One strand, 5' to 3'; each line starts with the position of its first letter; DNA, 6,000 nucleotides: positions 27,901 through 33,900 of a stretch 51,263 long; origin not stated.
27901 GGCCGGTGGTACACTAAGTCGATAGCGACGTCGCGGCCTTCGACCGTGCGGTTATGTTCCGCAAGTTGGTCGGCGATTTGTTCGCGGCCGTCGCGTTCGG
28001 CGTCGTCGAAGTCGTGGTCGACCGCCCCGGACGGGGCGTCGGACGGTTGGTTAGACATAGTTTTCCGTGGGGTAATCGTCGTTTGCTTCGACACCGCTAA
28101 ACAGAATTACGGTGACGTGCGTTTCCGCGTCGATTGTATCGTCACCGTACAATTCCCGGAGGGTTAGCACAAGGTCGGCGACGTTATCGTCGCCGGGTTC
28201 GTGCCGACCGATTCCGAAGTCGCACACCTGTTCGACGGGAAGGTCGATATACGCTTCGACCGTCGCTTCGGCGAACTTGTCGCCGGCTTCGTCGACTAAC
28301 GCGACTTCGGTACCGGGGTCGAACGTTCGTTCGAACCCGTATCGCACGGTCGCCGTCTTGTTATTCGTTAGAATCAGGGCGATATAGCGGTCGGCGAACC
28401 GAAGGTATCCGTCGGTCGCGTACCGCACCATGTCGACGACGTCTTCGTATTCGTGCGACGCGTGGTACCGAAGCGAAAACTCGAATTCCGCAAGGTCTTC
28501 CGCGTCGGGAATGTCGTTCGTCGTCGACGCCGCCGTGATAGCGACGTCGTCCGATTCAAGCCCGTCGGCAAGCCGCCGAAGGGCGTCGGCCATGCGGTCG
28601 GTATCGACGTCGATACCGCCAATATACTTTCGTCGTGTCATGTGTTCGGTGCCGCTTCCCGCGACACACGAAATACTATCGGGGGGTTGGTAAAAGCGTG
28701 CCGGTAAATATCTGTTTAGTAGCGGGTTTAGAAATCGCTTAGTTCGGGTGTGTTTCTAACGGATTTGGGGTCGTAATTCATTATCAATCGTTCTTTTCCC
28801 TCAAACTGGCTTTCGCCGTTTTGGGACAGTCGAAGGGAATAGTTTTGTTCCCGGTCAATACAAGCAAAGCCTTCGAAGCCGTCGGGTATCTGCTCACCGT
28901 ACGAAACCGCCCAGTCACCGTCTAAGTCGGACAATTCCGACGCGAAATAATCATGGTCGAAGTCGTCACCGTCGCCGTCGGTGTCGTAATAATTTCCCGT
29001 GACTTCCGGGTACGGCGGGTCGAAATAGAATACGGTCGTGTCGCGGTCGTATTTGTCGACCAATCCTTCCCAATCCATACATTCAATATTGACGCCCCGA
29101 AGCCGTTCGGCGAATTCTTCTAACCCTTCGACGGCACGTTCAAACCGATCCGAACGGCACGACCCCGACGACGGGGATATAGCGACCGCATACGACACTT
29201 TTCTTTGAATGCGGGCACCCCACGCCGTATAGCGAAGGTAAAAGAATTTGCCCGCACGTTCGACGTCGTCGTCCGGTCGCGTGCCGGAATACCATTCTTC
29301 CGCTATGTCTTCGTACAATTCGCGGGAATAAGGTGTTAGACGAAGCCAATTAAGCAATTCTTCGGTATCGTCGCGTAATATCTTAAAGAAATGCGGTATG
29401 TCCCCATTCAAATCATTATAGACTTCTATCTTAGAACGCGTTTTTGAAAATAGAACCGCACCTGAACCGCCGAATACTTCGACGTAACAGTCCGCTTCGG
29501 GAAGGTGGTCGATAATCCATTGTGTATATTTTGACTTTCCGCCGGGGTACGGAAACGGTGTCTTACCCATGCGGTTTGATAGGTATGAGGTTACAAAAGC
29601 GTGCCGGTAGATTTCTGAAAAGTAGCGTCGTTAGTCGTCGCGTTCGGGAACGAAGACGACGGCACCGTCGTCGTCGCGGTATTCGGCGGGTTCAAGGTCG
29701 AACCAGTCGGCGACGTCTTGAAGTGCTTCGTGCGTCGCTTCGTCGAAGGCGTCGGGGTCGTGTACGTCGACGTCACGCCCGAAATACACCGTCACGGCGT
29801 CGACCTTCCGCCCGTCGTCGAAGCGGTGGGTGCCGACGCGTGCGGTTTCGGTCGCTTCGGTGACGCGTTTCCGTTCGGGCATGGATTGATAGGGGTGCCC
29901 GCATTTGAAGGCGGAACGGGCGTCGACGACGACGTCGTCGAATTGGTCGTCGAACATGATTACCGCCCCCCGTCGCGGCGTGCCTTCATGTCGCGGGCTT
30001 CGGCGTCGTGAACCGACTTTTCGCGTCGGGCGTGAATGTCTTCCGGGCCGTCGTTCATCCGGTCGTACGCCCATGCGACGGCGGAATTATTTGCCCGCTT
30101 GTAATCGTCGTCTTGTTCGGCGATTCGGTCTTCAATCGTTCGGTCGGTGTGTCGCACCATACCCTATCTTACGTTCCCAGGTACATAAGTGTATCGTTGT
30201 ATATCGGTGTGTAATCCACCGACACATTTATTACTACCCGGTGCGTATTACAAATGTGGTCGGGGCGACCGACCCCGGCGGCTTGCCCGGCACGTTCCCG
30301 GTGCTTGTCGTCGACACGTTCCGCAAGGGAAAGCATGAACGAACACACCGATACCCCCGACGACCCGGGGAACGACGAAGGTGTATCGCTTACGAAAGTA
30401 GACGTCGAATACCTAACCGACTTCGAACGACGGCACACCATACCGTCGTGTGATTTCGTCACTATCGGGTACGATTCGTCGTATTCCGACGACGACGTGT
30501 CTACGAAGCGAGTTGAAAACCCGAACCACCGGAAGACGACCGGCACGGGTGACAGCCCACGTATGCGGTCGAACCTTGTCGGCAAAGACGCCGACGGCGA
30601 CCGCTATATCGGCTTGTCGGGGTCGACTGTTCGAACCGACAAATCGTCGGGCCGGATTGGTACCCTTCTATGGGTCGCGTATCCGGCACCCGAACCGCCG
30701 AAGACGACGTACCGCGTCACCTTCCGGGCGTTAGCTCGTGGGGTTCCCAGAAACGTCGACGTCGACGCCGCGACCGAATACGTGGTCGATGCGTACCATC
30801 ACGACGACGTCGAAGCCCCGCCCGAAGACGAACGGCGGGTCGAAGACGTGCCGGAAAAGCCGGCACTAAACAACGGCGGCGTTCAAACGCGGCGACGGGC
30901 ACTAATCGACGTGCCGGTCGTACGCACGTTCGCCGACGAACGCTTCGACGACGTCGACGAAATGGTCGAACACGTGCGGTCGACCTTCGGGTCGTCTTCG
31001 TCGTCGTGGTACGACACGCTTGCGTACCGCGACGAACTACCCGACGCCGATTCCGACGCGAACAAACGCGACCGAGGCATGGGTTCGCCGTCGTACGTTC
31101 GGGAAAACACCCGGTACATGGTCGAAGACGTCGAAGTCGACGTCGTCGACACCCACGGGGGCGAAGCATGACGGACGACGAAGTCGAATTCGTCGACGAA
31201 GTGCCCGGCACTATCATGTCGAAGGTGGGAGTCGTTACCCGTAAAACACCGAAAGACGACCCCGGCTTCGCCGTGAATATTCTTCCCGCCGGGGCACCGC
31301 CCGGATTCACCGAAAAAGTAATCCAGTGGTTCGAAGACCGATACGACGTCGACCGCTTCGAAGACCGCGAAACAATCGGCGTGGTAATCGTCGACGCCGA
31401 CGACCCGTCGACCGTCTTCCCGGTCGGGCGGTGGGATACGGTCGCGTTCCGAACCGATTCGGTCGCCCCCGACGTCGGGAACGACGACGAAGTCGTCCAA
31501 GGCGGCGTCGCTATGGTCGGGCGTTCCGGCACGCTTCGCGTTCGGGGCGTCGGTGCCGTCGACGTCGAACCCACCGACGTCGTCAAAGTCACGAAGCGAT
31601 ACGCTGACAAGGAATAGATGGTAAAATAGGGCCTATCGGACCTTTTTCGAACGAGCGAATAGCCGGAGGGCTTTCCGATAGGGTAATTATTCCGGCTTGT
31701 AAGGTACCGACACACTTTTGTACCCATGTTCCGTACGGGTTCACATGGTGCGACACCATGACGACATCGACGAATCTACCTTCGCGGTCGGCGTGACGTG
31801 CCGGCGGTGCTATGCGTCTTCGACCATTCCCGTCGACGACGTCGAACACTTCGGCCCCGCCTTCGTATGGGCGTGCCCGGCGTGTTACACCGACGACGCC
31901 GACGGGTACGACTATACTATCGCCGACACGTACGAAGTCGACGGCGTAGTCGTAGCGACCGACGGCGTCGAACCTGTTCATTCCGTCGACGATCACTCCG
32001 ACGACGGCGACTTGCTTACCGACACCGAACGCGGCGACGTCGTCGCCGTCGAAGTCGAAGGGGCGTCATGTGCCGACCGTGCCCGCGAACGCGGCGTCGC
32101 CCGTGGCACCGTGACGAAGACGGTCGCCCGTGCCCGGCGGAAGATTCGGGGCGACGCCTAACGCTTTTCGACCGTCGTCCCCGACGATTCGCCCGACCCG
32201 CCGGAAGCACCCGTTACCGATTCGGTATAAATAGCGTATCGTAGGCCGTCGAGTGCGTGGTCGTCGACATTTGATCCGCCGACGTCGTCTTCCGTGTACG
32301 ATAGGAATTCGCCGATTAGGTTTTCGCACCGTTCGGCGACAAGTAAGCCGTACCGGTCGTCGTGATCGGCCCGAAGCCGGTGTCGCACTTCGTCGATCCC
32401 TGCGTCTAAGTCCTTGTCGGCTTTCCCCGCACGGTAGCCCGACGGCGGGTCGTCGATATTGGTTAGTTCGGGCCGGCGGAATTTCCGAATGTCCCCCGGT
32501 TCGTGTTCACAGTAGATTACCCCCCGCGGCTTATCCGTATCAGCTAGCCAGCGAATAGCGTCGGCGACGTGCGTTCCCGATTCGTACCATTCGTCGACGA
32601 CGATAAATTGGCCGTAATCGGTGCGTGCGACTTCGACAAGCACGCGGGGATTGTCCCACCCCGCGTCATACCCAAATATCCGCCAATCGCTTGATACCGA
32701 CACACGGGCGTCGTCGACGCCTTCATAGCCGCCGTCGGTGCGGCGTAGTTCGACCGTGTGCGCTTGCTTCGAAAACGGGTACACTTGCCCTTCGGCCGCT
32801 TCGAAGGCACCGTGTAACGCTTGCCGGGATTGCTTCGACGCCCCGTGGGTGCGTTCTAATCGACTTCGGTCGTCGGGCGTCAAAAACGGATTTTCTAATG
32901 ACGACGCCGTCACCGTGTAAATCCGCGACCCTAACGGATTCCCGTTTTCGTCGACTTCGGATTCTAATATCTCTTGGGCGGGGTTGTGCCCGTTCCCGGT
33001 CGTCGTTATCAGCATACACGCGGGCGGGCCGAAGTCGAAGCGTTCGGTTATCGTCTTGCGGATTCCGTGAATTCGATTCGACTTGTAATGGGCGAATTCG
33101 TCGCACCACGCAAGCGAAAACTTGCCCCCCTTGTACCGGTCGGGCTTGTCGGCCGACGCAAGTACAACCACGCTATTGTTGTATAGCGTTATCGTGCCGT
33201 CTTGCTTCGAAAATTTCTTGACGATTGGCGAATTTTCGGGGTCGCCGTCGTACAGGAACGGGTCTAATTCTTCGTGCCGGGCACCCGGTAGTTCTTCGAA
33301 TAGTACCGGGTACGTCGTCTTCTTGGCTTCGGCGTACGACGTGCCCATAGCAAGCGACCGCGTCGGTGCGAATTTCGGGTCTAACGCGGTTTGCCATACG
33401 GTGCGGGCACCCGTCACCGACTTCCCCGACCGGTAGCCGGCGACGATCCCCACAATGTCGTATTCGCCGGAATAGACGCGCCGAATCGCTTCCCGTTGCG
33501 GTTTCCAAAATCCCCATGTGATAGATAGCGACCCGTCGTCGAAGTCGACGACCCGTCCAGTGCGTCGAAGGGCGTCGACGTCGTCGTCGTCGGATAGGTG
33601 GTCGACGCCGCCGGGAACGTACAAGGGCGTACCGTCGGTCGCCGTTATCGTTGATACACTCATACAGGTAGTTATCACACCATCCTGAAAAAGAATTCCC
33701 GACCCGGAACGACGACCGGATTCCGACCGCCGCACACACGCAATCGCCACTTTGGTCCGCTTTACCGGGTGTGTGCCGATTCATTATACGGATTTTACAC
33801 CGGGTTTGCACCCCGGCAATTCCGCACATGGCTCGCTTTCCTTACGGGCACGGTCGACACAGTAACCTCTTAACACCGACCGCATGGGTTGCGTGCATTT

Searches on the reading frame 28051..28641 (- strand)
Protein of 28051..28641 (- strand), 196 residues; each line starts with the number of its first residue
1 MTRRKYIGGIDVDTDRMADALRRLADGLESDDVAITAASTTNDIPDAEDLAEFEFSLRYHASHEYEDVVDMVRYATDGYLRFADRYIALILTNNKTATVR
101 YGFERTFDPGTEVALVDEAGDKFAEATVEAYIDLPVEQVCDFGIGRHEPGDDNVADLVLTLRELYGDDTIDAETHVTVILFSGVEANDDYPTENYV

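Call 65: search_protein_families(library=phrogs, proteins=[window:28051-28641:-], max_evalue=0.001)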
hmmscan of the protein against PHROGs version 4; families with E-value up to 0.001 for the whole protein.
window:28051-28641:- (196 aa): 2 families
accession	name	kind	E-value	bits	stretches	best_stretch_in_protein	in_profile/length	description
phrog_32075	-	unknown function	7.4e-13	49.9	1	80-181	13-113/120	-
phrog_26552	-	unknown function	1.1e-08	35.9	1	80-182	11-112/206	-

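Call 71: search_protein_families(library=pfam, proteins=[window:28051-28641:-], max_evalue=0.1)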
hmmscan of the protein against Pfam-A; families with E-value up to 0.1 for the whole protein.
window:28051-28641:- (196 aa): 2 families
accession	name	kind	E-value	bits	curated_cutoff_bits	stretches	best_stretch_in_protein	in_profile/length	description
PF04266.20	ASCH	-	0.0016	19.6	21.2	1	81-167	2-86/103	ASCH domain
PF03484.21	B5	-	0.046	14.4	28.6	1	7-52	11-59/67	tRNA synthetase B5 domain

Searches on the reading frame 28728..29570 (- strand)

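Call 65: search_protein_families(library=phrogs, proteins=[window:28728-29570:-], max_evalue=0.001)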
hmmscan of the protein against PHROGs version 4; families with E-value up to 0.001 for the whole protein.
window:28728-29570:- (280 aa): 5 families
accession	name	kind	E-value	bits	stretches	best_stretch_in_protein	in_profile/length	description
phrog_56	-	other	2e-67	229.9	1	2-276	61-333/647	DNA methyltransferase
phrog_13242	-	unknown function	3e-27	96.7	1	3-225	26-230/450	-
phrog_1996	-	other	3e-17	63.9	1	145-269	22-144/150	DNA methyltransferase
phrog_23217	-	unknown function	2.1e-16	61.1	1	7-110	8-107/109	-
phrog_116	-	other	3e-06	26.9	1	19-207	529-711/779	DNA methyltransferase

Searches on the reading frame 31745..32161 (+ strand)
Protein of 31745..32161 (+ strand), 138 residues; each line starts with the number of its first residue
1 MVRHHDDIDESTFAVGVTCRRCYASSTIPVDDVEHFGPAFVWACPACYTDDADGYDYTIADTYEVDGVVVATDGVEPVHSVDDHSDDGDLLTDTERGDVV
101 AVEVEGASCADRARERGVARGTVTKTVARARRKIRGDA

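Call 25: search_protein_families(library=pfam, proteins=[window:31745-32161:+], max_evalue=0.01)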
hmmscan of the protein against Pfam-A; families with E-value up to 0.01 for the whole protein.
window:31745-32161:+ (138 aa): 0 families

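Call 104: search_protein_families(library=phrogs, proteins=[window:31745-32161:+], max_evalue=0.01)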
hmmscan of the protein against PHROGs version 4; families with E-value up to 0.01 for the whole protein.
window:31745-32161:+ (138 aa): 4 families
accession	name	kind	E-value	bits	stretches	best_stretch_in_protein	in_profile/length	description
phrog_6362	-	unknown function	1.6e-05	25.8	1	80-136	6-62/65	-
phrog_11138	-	unknown function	0.0025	19.1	1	90-135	91-136/142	-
phrog_10494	-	unknown function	0.0028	18.6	1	11-55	29-73/91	-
phrog_1190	-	transcription regulation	0.0099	16.7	0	90-135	111-156/167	RNA polymerase sigma factor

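Call 106: search_protein_families(library=pfam, proteins=[window:31745-32161:+], max_evalue=1)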
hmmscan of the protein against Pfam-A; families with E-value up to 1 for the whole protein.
window:31745-32161:+ (138 aa): 2 families
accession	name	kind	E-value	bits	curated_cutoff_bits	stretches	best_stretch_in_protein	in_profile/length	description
PF20120.5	DUF6510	-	0.012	15.9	26.4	1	16-48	26-58/86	Family of unknown function (DUF6510)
PF08281.18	Sigma70_r4_2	-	0.036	14.2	25.7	1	101-134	21-54/54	Sigma-70, region 4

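Call 107: find_homologous_proteins(query=window:31745-32161:+, max_evalue=0.001)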
Query window:31745-32161:+ (138 aa): 2 proteins with E <= 0.001 among 82 candidates.
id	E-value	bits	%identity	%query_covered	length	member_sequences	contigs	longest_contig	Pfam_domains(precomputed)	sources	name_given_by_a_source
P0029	5.0e-85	300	100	100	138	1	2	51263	-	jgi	-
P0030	4.9e-36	142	53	92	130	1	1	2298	-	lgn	-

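Call 113: search_protein_representatives(protein=P0029)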
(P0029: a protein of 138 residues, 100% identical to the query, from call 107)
Query: 138 residues. Proteins with E-value up to 0.001 (for the whole library): 19; up to 1e-10: 12; up to 1e-30: 1. The best 19 are listed.
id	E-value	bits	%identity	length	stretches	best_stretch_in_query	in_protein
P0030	1.6e-36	141.7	54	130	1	9-134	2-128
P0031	3.8e-26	108.0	50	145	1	11-136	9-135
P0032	1.5e-21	93.1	51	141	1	9-138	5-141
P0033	7.4e-19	84.4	45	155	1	5-136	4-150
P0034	3.9e-18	82.1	44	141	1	12-138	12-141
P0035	3.1e-16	75.9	34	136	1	12-134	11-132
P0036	2.2e-14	69.9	40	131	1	12-135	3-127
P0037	7.4e-14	68.2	38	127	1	11-132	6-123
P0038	9.8e-14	67.8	37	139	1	14-136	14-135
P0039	4.8e-13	65.6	32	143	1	13-132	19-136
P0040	1.9e-12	63.6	41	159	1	10-134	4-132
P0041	7.3e-11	58.5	32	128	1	10-134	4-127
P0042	2.5e-08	50.3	33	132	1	14-134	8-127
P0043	8.4e-08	48.6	34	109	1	29-136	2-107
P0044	3.7e-07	46.5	30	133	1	13-134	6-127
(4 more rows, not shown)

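Call 115: search_protein_families(library=pfam, alignment_id=A2, max_evalue=0.01)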
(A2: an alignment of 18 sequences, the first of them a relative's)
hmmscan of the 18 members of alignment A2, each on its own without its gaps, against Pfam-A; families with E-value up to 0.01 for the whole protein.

A. member 1, P0029 (138 aa): 0 families

B. families by the number of members that match (of 18 scanned): 8 families
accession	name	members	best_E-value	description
PF08281.18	Sigma70_r4_2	3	6.9e-06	Sigma-70, region 4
PF04545.22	Sigma70_r4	3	7.7e-05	Sigma-70, region 4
PF25206.1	DUF7836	1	0.00024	Domain of unknown function (DUF7836)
PF00034.26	Cytochrom_C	1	0.0011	Cytochrome c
PF17283.8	Zn_ribbon_SprT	1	0.0014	SprT-like zinc ribbon domain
PF11203.13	EccE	1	0.0023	Putative type VII ESX secretion system translocon, EccE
PF05810.19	NinF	1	0.0075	NinF protein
PF13717.11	Zn_ribbon_4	1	0.009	zinc-ribbon domain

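Call 120: predict_structure(alignment_id=A2)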
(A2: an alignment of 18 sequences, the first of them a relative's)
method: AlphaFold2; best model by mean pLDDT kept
length: 138 residues; sequences in the alignment: 18
mean_pLDDT: 82.4   pTM: 0.71
mean pLDDT of the five models: 82.4, 79.2, 78.7, 77.6, 75.4
residues with pLDDT >= 90: 46; 70-90: 72; 50-70: 13; < 50: 7
segments of 3 or more residues with pLDDT < 50: 1-7
pLDDT, mean of each block of 10 residues (from residue 1): 48 88 89 77 71 66 86 84 84 92 91 98 96 83
secondary structure, 60 per line:
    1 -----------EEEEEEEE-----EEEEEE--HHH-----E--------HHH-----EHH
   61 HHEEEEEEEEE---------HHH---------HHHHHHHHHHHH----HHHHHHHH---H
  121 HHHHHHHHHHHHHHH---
elements in order: E12-19 E25-30 H59-62 E63-71 H93-104 H109-116 H120-135

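Call 122: fold_search(model_id=the predicted structure, library=pdb)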
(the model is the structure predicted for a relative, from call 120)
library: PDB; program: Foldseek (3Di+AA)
matches with E <= 10: 300; with E <= 0.001: 0
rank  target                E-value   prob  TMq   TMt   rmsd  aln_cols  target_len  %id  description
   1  1s7o_A                9.4e-02  1.00  0.31  0.40   1.3        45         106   29  Crystal structure of putative DNA binding protein SP_1288 from Streptococcus pygenes (released 2004-06-29)
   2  5clv_E                1.1e-01  1.00  0.33  0.66   2.6        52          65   23  Crystal Structure of KorA-operator DNA complex (KorA-OA) (released 2016-04-06)
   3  1xsv_A                1.3e-01  1.00  0.32  0.41   0.7        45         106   24  X-ray crystal structure of conserved hypothetical UPF0122 protein SAV1236 from Staphylococcus aureus subsp. aureus Mu5 (released 2004-10-26)
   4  8qa9_C                1.3e-01  1.00  0.31  0.40   1.7        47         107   26  Crystal structure of the RK2 plasmid encoded co-complex of the C-terminally truncated transcriptional repressor protei (released 2024-02-21)
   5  5cm3_A                1.5e-01  1.00  0.30  0.42   1.3        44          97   25  Crystal Structure of KorA, a plasmid-encoded, global transcription regulator (released 2016-04-06)
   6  8x6g_H                1.7e-01  1.00  0.33  0.19   0.7        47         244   23  Cryo-EM structure of Staphylococcus aureus sigB-dependent RNAP-promoter open complex (released 2024-06-05)
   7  5fgm                  1.7e-01  1.00  0.33  0.68   0.8        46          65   33  Streptomyces coelicolor SigR region 4 (released 2016-03-02)
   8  2w7n_A                1.8e-01  0.99  0.32  0.45   2.3        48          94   23  Crystal Structure of KorA Bound to Operator DNA: Insight into Repressor Cooperation in RP4 Gene Regulation (released 2009-02-17)
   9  1s7o_C                2.0e-01  1.00  0.32  0.40   1.0        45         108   29  Crystal structure of putative DNA binding protein SP_1288 from Streptococcus pygenes (released 2004-06-29)
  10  5clv_B                2.1e-01  0.99  0.32  0.44   2.2        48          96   23  Crystal Structure of KorA-operator DNA complex (KorA-OA) (released 2016-04-06)
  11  3hug_E                2.3e-01  1.00  0.33  0.60   1.4        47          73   30  Crystal structure of Mycobacterium tuberculosis anti-sigma factor RslA in complex with -35 promoter binding domain of  (released 2010-03-02)
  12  1s7o_B                2.3e-01  1.00  0.31  0.41   1.1        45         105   29  Crystal structure of putative DNA binding protein SP_1288 from Streptococcus pygenes (released 2004-06-29)
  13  5clv_A                2.3e-01  0.99  0.31  0.44   1.7        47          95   26  Crystal Structure of KorA-operator DNA complex (KorA-OA) (released 2016-04-06)
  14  6jcx_F                2.3e-01  0.90  0.32  0.25   7.0        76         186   24  Mycobacterium tuberculosis transcription initiation complex with ECF sigma factor sigma H and 6nt RNA (released 2019-05-29)
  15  3hug_C                2.4e-01  1.00  0.33  0.57   1.4        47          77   30  Crystal structure of Mycobacterium tuberculosis anti-sigma factor RslA in complex with -35 promoter binding domain of  (released 2010-03-02)
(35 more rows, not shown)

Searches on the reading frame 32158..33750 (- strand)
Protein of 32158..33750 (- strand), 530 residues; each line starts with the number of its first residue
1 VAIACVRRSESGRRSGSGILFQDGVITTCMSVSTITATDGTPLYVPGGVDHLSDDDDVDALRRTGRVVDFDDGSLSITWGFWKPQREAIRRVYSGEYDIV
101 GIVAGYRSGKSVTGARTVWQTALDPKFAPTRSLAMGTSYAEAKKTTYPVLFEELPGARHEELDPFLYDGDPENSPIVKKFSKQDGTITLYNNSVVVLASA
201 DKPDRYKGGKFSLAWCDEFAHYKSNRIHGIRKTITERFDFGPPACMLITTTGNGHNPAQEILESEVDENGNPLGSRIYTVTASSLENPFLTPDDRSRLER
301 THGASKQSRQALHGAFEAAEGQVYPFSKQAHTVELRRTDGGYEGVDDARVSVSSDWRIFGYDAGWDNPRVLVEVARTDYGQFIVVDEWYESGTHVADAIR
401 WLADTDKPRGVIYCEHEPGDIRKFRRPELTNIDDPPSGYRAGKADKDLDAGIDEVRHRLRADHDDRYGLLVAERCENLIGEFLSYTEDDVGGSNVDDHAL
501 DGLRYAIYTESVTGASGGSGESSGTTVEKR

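Call 11: search_protein_families(library=pfam, proteins=[window:32158-33750:-], max_evalue=0.001)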
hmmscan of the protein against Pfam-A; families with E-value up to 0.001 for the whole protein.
window:32158-33750:- (530 aa): 1 family
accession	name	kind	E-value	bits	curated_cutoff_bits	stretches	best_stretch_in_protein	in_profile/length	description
PF03237.21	Terminase_6N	-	5.7e-12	46.2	22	1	102-328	2-212/215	Terminase large subunit, T4likevirus-type, N-terminal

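Call 22: find_related_loci(query=window:32158-33750:-, collection=viral_contigs, flank=10000)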
Query window:32158-33750:- (530 aa) in viral_contigs; peptide patterns used: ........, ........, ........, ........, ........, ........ (x = any residue, [..] = any of these).
77 stretches matched a pattern; 5 encode a relative of the query (tblastn E <= 1e-3); 5 distinct loci.
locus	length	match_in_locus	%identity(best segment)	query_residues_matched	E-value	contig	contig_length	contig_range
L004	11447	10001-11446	86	27-509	0e+0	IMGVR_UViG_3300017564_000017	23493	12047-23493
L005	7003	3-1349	85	89-530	0e+0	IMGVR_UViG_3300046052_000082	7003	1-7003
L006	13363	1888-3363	70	26-512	0e+0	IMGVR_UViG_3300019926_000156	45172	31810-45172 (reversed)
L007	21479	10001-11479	62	27-530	0e+0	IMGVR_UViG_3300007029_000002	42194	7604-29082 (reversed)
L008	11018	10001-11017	85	30-369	0e+0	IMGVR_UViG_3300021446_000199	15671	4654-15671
